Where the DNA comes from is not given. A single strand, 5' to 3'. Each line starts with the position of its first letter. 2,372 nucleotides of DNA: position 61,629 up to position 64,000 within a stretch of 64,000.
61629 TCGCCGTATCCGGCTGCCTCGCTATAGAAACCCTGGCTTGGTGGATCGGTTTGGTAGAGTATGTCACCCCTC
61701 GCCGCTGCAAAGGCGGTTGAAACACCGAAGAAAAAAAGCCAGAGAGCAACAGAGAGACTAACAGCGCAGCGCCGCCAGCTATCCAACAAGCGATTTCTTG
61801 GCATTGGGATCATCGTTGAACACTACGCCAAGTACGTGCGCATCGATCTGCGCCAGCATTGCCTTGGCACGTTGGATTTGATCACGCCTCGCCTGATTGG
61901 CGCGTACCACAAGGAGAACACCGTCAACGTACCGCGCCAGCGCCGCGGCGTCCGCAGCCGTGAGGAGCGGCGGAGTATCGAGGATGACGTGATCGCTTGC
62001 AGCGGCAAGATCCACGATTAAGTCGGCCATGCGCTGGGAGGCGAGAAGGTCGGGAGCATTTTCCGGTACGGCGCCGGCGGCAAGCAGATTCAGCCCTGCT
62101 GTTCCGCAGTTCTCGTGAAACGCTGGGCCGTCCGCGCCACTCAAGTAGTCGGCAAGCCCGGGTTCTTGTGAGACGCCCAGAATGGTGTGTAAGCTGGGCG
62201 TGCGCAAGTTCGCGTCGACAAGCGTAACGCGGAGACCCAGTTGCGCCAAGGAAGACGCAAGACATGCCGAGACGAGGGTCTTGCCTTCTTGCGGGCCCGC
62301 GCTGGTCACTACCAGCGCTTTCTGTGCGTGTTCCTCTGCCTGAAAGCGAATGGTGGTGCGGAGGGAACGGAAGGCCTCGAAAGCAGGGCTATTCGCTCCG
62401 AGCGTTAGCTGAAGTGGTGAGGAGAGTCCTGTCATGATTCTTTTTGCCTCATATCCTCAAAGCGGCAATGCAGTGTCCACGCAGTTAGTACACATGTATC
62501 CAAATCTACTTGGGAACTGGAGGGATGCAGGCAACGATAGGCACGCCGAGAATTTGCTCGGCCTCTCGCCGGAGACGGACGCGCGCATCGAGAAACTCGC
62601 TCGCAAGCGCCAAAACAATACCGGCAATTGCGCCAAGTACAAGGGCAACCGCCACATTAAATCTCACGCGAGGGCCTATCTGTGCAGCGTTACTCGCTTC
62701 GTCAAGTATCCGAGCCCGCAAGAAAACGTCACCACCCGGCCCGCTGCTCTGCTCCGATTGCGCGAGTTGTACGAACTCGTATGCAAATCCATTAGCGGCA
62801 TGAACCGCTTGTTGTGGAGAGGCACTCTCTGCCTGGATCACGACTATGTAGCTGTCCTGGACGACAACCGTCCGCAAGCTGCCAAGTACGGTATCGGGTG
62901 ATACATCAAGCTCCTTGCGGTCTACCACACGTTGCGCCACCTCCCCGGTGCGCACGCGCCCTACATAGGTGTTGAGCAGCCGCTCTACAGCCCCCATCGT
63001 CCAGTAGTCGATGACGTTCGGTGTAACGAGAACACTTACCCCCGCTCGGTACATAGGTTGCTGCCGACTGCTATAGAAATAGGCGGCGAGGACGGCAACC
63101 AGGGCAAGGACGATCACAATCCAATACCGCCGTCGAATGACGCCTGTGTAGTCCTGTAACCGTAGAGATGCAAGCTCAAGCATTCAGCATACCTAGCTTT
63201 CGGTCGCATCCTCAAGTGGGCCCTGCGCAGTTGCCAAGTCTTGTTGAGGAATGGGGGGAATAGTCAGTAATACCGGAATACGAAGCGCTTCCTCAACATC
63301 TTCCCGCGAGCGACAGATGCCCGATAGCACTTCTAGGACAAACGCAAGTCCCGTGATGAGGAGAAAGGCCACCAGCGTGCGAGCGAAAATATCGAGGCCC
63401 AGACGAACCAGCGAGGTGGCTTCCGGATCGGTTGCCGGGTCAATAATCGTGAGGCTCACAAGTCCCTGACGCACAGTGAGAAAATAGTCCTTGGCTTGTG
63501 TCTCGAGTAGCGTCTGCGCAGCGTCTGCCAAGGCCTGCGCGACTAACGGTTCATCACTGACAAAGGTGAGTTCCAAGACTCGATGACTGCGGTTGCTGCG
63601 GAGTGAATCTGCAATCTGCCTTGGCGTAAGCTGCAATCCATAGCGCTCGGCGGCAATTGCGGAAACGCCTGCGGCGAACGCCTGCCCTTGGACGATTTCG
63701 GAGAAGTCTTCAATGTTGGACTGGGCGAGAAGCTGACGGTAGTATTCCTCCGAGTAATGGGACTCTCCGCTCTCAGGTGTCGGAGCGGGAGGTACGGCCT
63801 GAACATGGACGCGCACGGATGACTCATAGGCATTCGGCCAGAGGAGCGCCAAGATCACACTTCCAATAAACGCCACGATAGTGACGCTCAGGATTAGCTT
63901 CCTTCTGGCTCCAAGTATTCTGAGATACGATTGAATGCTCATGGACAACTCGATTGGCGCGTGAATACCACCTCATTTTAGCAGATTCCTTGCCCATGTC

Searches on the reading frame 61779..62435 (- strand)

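Call 70: search_protein_families(library=pfam, proteins=[window:61779-62435:-], max_evalue=0.00001)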
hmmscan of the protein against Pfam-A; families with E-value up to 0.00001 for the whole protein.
window:61779-62435:- (218 aa): 2 families
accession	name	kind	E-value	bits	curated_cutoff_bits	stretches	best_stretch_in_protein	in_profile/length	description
PF10609.15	ParA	-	2.5e-11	43.9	27.1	1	38-207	3-173/246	NUBPL iron-transfer P-loop NTPase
PF01656.29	CbiA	-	4.7e-07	30.3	25.4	1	43-208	3-82/125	CobQ/CobB/MinD/ParA nucleotide binding domain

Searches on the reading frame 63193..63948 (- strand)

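Call 70: search_protein_families(library=pfam, proteins=[window:63193-63948:-], max_evalue=0.00001)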
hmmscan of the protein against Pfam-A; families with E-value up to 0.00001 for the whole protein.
window:63193-63948:- (251 aa): 1 family
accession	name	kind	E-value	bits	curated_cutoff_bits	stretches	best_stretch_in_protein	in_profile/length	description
PF02706.20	Wzz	-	3.5e-07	30.9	25.5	1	4-92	4-84/91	Chain length determinant protein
